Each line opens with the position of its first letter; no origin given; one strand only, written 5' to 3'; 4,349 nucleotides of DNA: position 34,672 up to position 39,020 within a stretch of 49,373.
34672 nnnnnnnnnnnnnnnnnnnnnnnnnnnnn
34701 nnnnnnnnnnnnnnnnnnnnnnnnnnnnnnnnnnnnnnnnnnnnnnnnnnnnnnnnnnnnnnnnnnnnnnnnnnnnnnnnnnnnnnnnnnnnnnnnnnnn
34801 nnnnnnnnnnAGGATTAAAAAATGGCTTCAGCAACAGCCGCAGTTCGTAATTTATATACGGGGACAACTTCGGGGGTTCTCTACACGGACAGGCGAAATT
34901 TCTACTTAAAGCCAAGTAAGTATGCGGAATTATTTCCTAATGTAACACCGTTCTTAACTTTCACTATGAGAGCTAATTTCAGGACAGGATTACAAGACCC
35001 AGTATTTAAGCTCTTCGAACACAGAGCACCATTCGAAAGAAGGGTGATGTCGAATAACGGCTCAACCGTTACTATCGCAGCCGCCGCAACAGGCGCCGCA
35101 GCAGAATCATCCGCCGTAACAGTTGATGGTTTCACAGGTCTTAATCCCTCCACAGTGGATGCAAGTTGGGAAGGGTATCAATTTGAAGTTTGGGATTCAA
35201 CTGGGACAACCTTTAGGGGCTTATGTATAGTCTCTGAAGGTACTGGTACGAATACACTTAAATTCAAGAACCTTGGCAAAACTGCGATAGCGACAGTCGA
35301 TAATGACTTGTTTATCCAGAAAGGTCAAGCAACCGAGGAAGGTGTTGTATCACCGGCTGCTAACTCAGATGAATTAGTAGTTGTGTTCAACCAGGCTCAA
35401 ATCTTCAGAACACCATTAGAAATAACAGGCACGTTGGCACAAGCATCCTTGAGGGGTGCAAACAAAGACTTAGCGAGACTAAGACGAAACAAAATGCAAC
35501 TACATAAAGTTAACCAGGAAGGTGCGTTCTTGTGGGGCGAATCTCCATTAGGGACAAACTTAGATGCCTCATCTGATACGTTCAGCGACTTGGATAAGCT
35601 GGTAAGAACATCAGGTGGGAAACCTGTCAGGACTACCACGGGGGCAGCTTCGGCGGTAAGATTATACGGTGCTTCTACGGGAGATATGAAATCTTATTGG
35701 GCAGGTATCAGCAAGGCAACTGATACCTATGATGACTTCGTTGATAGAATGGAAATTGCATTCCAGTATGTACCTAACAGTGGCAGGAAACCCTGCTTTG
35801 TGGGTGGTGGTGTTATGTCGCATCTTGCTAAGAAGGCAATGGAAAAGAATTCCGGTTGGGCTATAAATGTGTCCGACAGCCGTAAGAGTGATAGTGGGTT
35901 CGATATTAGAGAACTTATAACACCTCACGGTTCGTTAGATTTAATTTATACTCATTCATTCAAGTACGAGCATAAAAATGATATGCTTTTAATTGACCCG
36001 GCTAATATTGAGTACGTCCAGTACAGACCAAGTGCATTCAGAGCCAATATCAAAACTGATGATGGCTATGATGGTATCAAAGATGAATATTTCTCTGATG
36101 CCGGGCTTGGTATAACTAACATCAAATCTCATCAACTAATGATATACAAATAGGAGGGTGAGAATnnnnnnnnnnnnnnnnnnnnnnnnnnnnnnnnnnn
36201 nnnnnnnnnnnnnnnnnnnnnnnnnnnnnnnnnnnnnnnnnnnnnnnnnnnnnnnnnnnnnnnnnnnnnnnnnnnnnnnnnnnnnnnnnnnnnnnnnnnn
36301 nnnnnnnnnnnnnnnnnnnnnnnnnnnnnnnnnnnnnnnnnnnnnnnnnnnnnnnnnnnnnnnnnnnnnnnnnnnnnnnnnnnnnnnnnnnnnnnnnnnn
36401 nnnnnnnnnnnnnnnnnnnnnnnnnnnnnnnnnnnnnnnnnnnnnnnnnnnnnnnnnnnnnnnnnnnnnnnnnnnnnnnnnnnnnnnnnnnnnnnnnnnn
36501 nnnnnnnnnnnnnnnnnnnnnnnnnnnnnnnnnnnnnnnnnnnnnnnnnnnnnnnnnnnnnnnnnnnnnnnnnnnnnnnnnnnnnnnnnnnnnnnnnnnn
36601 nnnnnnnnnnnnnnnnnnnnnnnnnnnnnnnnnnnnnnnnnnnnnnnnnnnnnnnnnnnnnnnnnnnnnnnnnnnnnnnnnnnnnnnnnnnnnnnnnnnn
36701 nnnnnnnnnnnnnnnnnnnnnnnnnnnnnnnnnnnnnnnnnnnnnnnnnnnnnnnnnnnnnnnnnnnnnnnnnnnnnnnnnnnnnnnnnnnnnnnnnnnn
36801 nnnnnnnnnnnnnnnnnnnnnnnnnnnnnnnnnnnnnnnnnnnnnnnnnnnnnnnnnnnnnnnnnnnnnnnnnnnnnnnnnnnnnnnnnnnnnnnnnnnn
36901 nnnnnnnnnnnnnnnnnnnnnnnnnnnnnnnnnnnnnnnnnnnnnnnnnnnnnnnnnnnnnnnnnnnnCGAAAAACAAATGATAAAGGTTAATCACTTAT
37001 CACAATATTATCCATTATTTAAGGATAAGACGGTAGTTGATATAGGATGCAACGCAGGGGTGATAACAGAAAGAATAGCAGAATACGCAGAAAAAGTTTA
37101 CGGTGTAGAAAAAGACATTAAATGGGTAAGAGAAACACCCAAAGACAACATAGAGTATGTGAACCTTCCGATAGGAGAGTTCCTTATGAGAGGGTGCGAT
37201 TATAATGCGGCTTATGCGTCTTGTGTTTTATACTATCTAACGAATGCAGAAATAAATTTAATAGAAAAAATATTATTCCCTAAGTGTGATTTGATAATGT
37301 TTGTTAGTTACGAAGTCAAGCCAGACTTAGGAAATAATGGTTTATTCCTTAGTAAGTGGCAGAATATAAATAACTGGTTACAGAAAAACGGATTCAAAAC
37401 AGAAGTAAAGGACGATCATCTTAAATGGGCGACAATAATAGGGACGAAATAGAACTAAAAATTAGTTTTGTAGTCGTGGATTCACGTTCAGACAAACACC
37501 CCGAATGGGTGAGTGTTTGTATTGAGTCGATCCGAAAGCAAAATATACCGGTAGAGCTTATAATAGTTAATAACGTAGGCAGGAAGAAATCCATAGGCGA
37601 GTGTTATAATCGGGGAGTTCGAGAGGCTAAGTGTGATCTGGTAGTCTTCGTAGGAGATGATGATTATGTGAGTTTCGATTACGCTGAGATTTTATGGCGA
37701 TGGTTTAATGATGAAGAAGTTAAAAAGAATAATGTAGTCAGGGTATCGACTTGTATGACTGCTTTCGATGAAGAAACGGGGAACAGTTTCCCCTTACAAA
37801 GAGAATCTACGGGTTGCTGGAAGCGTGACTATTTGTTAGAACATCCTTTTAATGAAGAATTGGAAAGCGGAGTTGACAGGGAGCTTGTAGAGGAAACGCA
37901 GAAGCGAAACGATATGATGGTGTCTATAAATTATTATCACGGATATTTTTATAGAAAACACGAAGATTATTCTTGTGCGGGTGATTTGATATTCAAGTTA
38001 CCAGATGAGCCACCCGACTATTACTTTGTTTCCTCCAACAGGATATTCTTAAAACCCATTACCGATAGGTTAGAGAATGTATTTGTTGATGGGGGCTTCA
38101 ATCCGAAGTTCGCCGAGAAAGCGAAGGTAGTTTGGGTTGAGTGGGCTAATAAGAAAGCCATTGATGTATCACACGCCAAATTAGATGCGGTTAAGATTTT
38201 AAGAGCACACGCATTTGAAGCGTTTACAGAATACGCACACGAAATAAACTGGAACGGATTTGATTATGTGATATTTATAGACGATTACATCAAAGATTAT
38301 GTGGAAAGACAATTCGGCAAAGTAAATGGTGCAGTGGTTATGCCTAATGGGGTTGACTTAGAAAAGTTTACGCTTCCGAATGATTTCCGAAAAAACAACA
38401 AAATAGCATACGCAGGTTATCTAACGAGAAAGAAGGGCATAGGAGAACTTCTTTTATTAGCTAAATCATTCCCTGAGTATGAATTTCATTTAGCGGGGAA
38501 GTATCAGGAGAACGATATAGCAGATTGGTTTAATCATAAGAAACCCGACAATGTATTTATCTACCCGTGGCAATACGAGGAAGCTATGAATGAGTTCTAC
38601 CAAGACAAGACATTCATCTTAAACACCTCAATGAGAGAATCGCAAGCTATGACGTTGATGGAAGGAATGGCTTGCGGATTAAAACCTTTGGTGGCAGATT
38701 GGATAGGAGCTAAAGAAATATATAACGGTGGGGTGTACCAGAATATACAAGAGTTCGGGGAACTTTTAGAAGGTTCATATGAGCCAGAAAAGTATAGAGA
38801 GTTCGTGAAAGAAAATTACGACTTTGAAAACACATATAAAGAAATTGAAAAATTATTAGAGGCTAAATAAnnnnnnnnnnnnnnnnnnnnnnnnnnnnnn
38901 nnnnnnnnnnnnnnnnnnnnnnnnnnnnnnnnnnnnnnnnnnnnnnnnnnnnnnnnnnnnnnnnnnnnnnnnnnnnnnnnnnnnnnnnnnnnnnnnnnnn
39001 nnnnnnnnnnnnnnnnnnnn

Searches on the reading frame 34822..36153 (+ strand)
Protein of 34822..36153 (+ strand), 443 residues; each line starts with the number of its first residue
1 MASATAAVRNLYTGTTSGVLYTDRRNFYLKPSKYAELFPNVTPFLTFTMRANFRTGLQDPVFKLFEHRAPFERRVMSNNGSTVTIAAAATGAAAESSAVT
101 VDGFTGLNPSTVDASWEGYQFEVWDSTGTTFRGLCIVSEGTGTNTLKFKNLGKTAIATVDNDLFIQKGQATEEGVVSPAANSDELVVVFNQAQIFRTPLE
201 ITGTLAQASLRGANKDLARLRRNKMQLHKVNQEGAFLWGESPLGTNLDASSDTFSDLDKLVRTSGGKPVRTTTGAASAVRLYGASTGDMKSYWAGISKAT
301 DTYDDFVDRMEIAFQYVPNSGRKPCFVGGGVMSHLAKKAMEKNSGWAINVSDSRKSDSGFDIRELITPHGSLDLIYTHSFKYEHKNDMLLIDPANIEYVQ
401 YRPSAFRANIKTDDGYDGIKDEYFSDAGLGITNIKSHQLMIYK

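Call 90: search_protein_families(library=pfam, proteins=[window:34822-36153:+], max_evalue=0.01)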
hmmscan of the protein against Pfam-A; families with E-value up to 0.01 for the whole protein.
window:34822-36153:+ (443 aa): 1 family
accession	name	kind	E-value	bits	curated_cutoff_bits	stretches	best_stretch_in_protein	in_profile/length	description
PF17236.8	SU10_MCP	-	1.4e-16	61.3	24.1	1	39-437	23-285/292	SU10 major capsid protein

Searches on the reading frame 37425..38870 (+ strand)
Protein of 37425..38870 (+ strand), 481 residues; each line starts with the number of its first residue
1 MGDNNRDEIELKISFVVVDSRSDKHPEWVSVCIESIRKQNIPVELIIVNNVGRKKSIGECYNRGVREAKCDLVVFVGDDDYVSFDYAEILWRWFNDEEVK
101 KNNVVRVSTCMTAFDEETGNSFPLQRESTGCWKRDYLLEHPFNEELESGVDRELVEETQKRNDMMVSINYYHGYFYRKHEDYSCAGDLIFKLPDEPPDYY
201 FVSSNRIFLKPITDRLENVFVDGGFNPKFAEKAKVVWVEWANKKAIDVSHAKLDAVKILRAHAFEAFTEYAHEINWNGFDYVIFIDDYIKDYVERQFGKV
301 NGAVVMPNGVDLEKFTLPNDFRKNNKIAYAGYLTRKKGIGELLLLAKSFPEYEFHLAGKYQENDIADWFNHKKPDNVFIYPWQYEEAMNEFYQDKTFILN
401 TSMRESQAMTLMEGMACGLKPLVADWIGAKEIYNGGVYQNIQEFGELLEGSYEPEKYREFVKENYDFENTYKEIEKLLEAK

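Call 90: search_protein_families(library=pfam, proteins=[window:37425-38870:+], max_evalue=0.01)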
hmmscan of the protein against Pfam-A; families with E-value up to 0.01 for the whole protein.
window:37425-38870:+ (481 aa): 5 families
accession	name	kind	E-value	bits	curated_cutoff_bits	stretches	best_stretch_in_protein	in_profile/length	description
PF00534.26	Glycos_transf_1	-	3.6e-12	46.6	26.4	1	322-436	13-134/172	Glycosyl transferases group 1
PF13692.12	Glyco_trans_1_4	-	1.3e-07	32.4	27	1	326-436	3-118/142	Glycosyl transferases group 1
PF13524.12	Glyco_trans_1_2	-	2e-06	28.3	25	1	345-450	8-110/144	Glycosyl transferase-like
PF10111.15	Glyco_tranf_2_2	-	4.9e-05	23.4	27.3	1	12-121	29-133/276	Glycosyltransferase like family 2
PF00535.33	Glycos_transf_2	-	0.00014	22.2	23.3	1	61-99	70-108/168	Glycosyl transferase family 2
